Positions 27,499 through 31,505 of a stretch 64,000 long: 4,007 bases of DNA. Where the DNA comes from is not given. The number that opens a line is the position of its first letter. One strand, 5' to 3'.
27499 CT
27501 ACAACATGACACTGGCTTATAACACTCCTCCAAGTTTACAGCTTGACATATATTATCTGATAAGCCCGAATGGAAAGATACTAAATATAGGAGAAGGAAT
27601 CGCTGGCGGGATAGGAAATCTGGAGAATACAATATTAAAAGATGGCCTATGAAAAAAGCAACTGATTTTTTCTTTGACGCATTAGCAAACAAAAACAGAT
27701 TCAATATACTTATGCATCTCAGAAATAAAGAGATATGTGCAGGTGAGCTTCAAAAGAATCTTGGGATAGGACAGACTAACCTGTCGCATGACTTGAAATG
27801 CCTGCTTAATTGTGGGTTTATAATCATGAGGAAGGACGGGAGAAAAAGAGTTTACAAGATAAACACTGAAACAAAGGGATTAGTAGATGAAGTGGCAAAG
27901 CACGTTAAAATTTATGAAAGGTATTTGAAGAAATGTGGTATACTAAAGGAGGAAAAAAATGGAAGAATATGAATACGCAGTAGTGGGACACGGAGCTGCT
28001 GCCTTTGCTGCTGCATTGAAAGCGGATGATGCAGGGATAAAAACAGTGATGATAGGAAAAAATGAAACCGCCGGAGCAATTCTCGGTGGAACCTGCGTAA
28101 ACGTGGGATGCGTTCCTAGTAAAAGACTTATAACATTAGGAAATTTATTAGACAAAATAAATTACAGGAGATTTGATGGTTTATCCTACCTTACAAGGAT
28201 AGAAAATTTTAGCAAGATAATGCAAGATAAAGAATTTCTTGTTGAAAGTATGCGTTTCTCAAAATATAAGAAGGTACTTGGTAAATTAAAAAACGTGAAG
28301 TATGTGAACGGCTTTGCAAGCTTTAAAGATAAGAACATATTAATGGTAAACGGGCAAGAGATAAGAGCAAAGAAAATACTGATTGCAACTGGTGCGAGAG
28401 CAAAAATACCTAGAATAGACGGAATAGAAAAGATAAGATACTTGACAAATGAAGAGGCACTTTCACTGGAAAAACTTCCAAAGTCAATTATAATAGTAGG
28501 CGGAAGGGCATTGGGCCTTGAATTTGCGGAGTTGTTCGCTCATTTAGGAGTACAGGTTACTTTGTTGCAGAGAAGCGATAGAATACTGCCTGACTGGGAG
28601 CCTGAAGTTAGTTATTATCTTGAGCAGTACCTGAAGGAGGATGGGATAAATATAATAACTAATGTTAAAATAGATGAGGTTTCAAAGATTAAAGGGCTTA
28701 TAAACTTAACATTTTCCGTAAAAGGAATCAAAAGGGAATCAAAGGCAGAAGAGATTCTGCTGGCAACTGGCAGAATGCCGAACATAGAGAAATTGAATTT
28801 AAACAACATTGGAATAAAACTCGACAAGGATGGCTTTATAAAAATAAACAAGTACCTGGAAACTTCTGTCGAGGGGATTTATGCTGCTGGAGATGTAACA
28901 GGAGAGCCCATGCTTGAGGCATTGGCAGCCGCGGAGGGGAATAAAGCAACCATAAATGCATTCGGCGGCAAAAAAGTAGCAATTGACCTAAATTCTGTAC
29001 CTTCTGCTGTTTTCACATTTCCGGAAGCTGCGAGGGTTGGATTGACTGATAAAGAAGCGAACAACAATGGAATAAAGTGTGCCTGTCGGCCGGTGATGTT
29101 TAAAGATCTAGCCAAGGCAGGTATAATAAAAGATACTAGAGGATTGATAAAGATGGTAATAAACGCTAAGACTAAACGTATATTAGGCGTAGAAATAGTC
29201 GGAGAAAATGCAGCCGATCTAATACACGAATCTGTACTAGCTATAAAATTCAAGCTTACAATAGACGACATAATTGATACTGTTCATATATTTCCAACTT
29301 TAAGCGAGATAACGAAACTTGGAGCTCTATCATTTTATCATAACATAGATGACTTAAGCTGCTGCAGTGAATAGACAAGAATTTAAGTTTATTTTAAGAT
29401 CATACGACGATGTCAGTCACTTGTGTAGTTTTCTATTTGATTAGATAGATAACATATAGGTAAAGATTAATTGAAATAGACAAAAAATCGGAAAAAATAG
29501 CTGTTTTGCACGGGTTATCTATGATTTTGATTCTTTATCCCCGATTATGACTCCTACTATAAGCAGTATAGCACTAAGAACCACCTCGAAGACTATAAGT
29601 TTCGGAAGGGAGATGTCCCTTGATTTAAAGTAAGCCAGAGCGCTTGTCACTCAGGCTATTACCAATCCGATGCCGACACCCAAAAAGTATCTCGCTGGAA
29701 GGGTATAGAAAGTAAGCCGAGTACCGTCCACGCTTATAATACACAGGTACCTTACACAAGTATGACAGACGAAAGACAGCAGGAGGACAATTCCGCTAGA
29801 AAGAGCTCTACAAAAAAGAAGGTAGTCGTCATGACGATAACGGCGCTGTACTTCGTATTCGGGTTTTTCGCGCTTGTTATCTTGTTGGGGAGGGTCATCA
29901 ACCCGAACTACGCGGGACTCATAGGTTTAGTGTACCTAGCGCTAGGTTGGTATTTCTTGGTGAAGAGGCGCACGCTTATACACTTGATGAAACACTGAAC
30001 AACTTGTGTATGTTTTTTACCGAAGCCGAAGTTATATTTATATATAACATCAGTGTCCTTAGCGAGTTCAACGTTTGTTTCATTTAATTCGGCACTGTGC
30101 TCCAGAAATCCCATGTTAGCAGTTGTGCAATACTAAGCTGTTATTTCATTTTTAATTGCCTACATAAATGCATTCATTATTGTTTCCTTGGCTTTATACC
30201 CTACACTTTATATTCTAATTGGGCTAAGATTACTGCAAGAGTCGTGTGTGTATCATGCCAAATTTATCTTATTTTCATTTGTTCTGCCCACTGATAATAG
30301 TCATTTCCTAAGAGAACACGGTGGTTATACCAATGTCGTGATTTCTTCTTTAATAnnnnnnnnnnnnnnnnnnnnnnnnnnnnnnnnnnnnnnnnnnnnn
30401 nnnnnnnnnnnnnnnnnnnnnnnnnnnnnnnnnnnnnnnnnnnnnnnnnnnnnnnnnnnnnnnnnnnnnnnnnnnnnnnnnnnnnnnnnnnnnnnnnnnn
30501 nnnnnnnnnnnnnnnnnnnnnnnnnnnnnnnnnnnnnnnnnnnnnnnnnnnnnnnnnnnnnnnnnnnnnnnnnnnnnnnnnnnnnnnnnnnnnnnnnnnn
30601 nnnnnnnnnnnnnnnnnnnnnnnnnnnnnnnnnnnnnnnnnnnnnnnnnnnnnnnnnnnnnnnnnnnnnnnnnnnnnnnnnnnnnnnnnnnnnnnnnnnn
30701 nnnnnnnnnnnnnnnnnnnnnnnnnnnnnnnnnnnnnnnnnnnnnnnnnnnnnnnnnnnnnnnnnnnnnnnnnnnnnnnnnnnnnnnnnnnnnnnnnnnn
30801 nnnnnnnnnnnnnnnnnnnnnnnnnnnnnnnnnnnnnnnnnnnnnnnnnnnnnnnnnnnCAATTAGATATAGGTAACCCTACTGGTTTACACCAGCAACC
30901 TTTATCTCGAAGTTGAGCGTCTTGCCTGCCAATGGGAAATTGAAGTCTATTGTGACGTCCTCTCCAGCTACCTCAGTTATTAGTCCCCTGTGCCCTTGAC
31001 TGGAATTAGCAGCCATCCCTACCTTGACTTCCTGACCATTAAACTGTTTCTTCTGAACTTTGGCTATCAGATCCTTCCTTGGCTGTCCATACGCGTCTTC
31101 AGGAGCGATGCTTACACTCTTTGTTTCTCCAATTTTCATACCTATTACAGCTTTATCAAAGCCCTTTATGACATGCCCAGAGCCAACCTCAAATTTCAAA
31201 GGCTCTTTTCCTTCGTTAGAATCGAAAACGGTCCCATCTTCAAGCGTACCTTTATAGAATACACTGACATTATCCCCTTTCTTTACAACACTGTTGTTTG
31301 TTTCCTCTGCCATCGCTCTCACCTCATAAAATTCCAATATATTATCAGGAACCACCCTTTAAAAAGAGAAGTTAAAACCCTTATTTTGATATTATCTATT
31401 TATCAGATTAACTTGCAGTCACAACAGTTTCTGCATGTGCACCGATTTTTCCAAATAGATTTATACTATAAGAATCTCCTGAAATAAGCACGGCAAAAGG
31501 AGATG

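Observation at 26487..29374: Compact four-gene mercury operon with an unusual membrane-anchored thioredoxin-like component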

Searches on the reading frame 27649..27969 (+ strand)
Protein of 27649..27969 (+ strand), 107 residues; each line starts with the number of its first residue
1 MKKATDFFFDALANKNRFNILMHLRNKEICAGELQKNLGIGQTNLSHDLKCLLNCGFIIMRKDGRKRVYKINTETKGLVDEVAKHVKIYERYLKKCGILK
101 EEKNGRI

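Call 3: search_protein_families(library=pfam, proteins=[window:27649-27969:+], max_evalue=0.1)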
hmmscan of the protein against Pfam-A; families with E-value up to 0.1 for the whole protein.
window:27649-27969:+ (107 aa): 8 families
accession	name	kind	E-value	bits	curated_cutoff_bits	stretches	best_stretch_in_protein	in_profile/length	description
PF01022.26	HTH_5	-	4.4e-10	39.7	22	1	15-58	2-45/47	Bacterial regulatory protein, arsR family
PF13601.12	HTH_34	-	0.00068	20.2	27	1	18-68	3-54/80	Winged helix DNA-binding domain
PF12840.13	HTH_20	-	0.0019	18.6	27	1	12-53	1-43/51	Helix-turn-helix domain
PF01978.25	TrmB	-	0.0022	18.2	25.6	1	25-70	19-63/68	Sugar-specific transcriptional regulator TrmB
PF25212.1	HVO_A0114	-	0.0031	17.7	27.6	1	15-68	22-77/84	HVO_A0114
PF14394.12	DUF4423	-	0.02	15.2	30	1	21-76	29-85/165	Domain of unknown function (DUF4423)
PF19187.6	HTH_PafC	-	0.03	14.6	32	0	25-57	15-47/115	PafC helix-turn-helix domain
PF01638.23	HxlR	-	0.08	13.2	20.8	1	14-79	4-73/91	HxlR-like helix-turn-helix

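Call 4: search_protein_families(library=ncbifam, proteins=[window:27649-27969:+], max_evalue=0.1)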
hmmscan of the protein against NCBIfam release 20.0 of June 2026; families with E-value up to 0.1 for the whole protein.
window:27649-27969:+ (107 aa): 18 families
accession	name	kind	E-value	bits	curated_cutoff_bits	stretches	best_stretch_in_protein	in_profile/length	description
NF033788.1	HTH_metalloreg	subfamily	2e-22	78.8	55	1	8-74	4-71/77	metalloregulator ArsR/SmtB family transcription factor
NF033789.1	repress_SdpR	subfamily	1e-12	47.8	100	1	9-74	2-67/79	autorepressor SdpR family transcription factor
NF047906.1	CdPbTransRegCmtR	equivalog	3.1e-11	43.1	150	1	10-73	16-79/104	Cd(II)/Pb(II)-sensing metalloregulatory transcriptional regulator CmtR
NF040642.1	sulf_sens_BigR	equivalog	1.1e-07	31.8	155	1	9-74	14-79/95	sulfite-sensing transcriptional repressor BigR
NF053755.1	MsvR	equivalog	4.8e-07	29.7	220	1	9-100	7-101/236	transcriptional factor MsvR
NF007528.0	PRK10141.1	subfamily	4.6e-06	26.5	97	1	8-73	9-75/117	metalloregulator ArsR/SmtB family transcription factor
NF045707.1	Dbac_1936_reg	equivalog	1.4e-05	25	115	1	3-72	5-74/99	ArsR/SmtB-type metalloregulator TsoR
NF041413.1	ArsR_Rv2640c_fam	equivalog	2.3e-05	24.7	155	1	11-75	38-105/118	Rv2640c family ArsR-like transcriptional regulator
NF053602.1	Phr_regulator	exception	2.9e-05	23.7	320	1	9-83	6-82/191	heat shock transcription regulator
NF047395.1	TransRegLtdR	equivalog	6.8e-05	22.6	250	1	20-94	57-131/166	transcriptional regulator LdtR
NF038251.1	AdcR_fam_Zn_TF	equivalog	0.00031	21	175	1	19-86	40-110/143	zinc-dependent MarR family transcriptional regulator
NF040939.2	trans_reg_lrs14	equivalog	0.0043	17.1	90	1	18-67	24-75/103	Lrs14 family HTH-type transcriptional regulator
TIGR04176.1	MarR_EPS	equivalog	0.016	15.2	88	1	14-94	3-87/105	MarR family EPS-associated transcriptional regulator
NF053606.1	Sta1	subfamily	0.018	15.1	80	1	15-67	20-73/100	Sta1 family transcriptional regulator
TIGR01889.1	Staph_reg_Sar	paralog_domain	0.019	15.3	62.6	1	19-89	29-107/109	staphylococcal accessory regulator family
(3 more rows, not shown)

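Call 56: search_solved_structures(query=window:27649-27969:+, max_evalue=0.001, show_alignments=3)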
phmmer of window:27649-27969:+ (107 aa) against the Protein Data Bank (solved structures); distinct sequences matched with E-value up to 0.001: 17.
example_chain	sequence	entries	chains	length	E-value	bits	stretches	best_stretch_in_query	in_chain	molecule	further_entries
1r1t_A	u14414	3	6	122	2.5e-09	40.5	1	7-72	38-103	Transcriptional repressor smtB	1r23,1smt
1r22_A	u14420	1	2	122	6.7e-08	36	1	7-72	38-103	Transcriptional repressor smtB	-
2lkp_A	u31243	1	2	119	1.1e-07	35.3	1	9-86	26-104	HTH-type transcriptional regulator NmtR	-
3jth_A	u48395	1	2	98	1.1e-06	32.1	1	8-77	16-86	Transcription activator HlyU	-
5znx_A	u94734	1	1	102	1.2e-06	31.9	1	8-77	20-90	Transcriptional activator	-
4k2e_A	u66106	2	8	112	2.8e-06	30.7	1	8-80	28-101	Transcriptional activator HlyU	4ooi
6cda_A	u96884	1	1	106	3.1e-06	30.6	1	4-72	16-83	ArsR family transcriptional regulator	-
2jsc_A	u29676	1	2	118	3.4e-06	30.5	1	10-71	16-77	Transcriptional regulator Rv1994c/MT2050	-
4ggg_A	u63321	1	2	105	3.8e-06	30.3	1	4-72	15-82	Repressor protein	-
1r1u_A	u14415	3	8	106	4.1e-06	30.2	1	4-72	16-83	repressor protein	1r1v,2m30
2kjb_A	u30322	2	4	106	4.1e-06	30.2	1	4-72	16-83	CzrA protein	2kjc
6cdb_A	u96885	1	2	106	4.2e-06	30.2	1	4-72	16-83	ArsR family transcriptional regulator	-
6jmi_A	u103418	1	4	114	5.8e-06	29.7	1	7-91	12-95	Uncharacterized HTH-type transcriptional regulator Rv0081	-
3f72_A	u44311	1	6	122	1.3e-05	28.6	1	9-75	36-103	Cadmium efflux system accessory protein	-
1u2w_A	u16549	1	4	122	1.5e-05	28.5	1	9-75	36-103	Cadmium efflux system accessory protein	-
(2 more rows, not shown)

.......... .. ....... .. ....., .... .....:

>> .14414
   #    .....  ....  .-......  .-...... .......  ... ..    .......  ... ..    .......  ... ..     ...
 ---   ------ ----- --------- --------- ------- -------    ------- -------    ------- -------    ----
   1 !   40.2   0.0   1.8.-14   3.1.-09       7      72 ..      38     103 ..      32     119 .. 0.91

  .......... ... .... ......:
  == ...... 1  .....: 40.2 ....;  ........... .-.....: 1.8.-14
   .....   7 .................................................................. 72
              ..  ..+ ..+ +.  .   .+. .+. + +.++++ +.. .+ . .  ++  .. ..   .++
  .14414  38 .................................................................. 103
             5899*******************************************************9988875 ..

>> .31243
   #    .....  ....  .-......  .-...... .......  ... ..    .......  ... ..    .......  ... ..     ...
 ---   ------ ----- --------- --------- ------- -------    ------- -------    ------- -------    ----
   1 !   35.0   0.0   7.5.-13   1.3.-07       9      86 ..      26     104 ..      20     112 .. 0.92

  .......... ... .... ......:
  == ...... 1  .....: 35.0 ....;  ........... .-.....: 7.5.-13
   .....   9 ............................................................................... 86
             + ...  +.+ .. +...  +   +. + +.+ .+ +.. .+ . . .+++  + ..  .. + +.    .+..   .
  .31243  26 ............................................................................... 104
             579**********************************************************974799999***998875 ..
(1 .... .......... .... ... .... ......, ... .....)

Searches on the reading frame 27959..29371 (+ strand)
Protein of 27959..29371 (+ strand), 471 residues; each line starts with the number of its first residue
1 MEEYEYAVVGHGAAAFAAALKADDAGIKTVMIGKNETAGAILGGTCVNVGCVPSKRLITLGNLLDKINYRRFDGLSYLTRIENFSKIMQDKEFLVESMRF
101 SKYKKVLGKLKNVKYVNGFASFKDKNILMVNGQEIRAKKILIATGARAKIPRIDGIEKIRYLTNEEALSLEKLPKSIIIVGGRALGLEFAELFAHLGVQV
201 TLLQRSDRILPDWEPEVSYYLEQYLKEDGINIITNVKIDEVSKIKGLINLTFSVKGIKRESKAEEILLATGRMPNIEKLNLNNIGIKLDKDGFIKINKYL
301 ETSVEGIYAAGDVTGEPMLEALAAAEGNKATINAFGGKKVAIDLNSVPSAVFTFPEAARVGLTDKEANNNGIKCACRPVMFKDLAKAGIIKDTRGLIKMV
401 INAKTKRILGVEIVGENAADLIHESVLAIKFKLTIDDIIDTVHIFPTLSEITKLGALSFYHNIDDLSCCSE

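Call 3: search_protein_families(library=pfam, proteins=[window:27959-29371:+], max_evalue=0.1)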
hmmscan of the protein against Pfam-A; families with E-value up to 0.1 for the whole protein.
window:27959-29371:+ (471 aa): 11 families
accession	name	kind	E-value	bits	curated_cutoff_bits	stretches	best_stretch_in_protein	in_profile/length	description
PF07992.20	Pyr_redox_2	-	3.6e-61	207.6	26.1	1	5-327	2-291/291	Pyridine nucleotide-disulphide oxidoreductase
PF02852.28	Pyr_redox_dim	-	3.5e-32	111.3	25.3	1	347-452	1-106/110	Pyridine nucleotide-disulphide oxidoreductase, dimerisation domain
PF00070.33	Pyr_redox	-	2.4e-16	60.4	22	1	177-244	2-69/82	Pyridine nucleotide-disulphide oxidoreductase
PF13738.12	Pyr_redox_3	-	1.1e-15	58.1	30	1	125-311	113-305/305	Pyridine nucleotide-disulphide oxidoreductase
PF01134.28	GIDA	-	7e-12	45.5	22.1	1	7-149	3-155/391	Glucose inhibited division protein A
PF03486.20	HI0933_like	-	2.4e-05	24.3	50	0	188-272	81-164/244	HI0933-like protein Rossmann domain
PF13434.12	Lys_Orn_oxgnase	-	0.00011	21.9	21.3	1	72-189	69-203/339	L-lysine 6-monooxygenase/L-ornithine 5-monooxygenase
PF12831.13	FAD_oxidored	-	0.00041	20.2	27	1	7-48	3-40/416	FAD dependent oxidoreductase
PF02737.24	3HCDH_N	-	0.032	14.6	22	0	177-231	2-56/180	3-hydroxyacyl-CoA dehydrogenase, NAD binding domain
PF00890.30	FAD_binding_2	-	0.043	13.5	20.4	0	7-37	3-33/414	FAD binding domain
PF01494.25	FAD_binding_3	-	0.084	12.5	22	0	177-208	4-35/349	FAD binding domain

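Call 4: search_protein_families(library=ncbifam, proteins=[window:27959-29371:+], max_evalue=0.1)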
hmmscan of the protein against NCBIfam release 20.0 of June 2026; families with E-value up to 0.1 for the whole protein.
window:27959-29371:+ (471 aa): 80 families (the best 25 are shown)
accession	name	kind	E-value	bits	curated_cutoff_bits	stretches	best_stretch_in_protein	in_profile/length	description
TIGR02053.1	MerA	equivalog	2.8e-162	540.9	454.45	1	4-470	1-464/465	mercury(II) reductase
TIGR01350.1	lipoamide_DH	equivalog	3.2e-111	372.3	408.8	1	4-458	2-453/461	dihydrolipoyl dehydrogenase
NF010311.1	PRK13748.1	subfamily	6.6e-109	365.3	600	1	4-470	98-559/560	mercury(II) reductase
NF004947.0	PRK06292.2-5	equivalog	1.3e-96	324.4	592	1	1-455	1-454/474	dihydrolipoyl dehydrogenase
NF004991.0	PRK06370.1-3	subfamily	3.2e-91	306.4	620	1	2-457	34-485/509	FAD-containing oxidoreductase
NF004776.0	PRK06116.1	equivalog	1.2e-90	304.7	480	1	2-450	3-444/450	glutathione-disulfide reductase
NF004943.0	PRK06292.2-1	equivalog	8.7e-86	288.5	432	1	1-456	1-452/456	dihydrolipoyl dehydrogenase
NF003585.0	PRK05249.1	equivalog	1.9e-84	283.9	465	1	2-460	5-458/464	Si-specific NAD(P)(+) transhydrogenase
NF004946.0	PRK06292.2-4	subfamily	1.2e-83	281.6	634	1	1-453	1-464/487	dihydrolipoyl dehydrogenase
NF004992.0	PRK06370.1-4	equivalog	1.3e-81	274.4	629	1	2-451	3-447/459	FAD-containing oxidoreductase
NF041853.1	hythiocyan_redase_MerA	equivalog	2.1e-78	264.1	650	1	1-450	1-432/440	hypothiocyanous acid reductase MerA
TIGR01421.1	gluta_reduc_1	equivalog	4.4e-78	263.5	556.15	1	3-450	2-444/450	glutathione-disulfide reductase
TIGR01424.1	gluta_reduc_2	equivalog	1.4e-77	261.2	606.05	1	4-450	3-440/446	glutathione-disulfide reductase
NF004944.0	PRK06292.2-2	equivalog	6.4e-77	259.1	619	1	1-453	1-446/460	dihydrolipoyl dehydrogenase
NF004945.0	PRK06292.2-3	equivalog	3.2e-76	257.1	494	1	1-450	1-443/457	dihydrolipoyl dehydrogenase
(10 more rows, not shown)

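Call 81: search_solved_structures(query=window:27959-29371:+, max_evalue=1e-40, show_alignments=1)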
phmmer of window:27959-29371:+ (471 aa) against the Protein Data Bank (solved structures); distinct sequences matched with E-value up to 1e-40: 95 (the best 60 are shown).
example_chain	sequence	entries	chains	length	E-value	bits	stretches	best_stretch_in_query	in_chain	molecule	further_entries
4ywo_A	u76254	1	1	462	2.1e-112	379.4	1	5-469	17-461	Mercuric reductase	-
5x1y_B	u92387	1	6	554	1.6e-101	343.6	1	3-470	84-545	Mercuric reductase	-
1zk7_A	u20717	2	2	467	1.6e-80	274.4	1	5-470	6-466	Mercuric reductase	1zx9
4k8d_A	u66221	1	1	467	2.8e-78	267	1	5-469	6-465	Mercuric reductase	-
4k7z_A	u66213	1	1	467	5.1e-78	266.1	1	5-470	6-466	Mercuric reductase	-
2eq7_A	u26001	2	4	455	4.6e-68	233.3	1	4-460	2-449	2-oxoglutarate dehydrogenase E3 component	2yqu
1ebd_A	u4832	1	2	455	1.1e-67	232.1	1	4-453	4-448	DIHYDROLIPOAMIDE DEHYDROGENASE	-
6uzi_A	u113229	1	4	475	4e-66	226.9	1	1-457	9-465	Dihydrolipoyl dehydrogenase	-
2eq6_A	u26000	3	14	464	1.3e-65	225.3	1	1-460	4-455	Pyruvate dehydrogenase complex, dihydrolipoamide dehydrogenase E3 component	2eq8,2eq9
1dxl_A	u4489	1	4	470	1.3e-65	225.2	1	3-461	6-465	DIHYDROLIPOAMIDE DEHYDROGENASE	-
9h2i_B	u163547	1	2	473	1.6e-62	215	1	6-466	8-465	Dihydrolipoyl dehydrogenase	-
4jdr_A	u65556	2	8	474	1.6e-62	215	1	6-466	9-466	Dihydrolipoyl dehydrogenase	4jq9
3urh_A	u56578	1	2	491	3.2e-62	214.1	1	3-460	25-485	Dihydrolipoyl dehydrogenase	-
2qae_A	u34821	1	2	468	6.3e-62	213.1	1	4-460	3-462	Dihydrolipoyl dehydrogenase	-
7zyt_A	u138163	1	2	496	1e-61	212.4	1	5-453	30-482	Dihydrolipoyl dehydrogenase, mitochondrial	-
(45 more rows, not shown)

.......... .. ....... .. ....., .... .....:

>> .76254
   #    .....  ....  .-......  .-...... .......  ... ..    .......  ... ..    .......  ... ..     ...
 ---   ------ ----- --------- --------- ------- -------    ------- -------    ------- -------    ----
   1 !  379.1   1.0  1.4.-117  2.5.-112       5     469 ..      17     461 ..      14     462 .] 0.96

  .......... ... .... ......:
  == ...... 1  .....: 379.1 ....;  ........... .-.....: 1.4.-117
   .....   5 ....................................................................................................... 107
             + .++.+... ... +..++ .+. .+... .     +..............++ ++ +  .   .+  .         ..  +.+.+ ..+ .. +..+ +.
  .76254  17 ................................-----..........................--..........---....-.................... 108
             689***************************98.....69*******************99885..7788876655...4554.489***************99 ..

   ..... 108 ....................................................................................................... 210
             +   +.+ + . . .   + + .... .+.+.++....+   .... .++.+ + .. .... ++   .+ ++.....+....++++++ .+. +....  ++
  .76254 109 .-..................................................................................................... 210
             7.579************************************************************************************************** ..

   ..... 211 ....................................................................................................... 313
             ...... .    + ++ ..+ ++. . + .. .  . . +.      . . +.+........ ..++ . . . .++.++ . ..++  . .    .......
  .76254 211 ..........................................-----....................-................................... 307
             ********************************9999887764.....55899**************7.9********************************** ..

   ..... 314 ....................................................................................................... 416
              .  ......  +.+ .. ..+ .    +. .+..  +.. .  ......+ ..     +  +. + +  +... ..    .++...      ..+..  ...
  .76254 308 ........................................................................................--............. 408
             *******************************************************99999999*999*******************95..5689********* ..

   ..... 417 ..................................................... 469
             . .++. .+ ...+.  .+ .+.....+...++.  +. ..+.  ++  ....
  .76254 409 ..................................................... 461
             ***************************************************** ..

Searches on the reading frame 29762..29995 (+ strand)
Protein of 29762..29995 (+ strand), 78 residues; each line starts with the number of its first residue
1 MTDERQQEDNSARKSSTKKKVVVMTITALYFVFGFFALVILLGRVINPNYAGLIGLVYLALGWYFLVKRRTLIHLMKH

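Call 16: search_protein_families(library=pfam, proteins=[window:29762-29995:+], max_evalue=0.01)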
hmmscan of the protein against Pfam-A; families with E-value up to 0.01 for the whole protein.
window:29762-29995:+ (78 aa): 1 family
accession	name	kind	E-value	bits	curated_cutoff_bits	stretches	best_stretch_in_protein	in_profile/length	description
PF06570.16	DUF1129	-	0.00061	19.9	29.1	1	8-72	139-203/207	Protein of unknown function (DUF1129)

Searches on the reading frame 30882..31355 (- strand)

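Call 16: search_protein_families(library=pfam, proteins=[window:30882-31355:-], max_evalue=0.01)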
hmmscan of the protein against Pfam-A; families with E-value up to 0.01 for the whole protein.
window:30882-31355:- (158 aa): 2 families
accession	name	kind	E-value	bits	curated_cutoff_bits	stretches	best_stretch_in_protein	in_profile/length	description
PF00254.34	FKBP_C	-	9.2e-24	84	21.1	1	24-120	5-74/94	FKBP-type peptidyl-prolyl cis-trans isomerase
PF22199.2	FKBP26_IF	-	0.006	16.9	27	0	111-142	16-46/46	FKBP26, IF domain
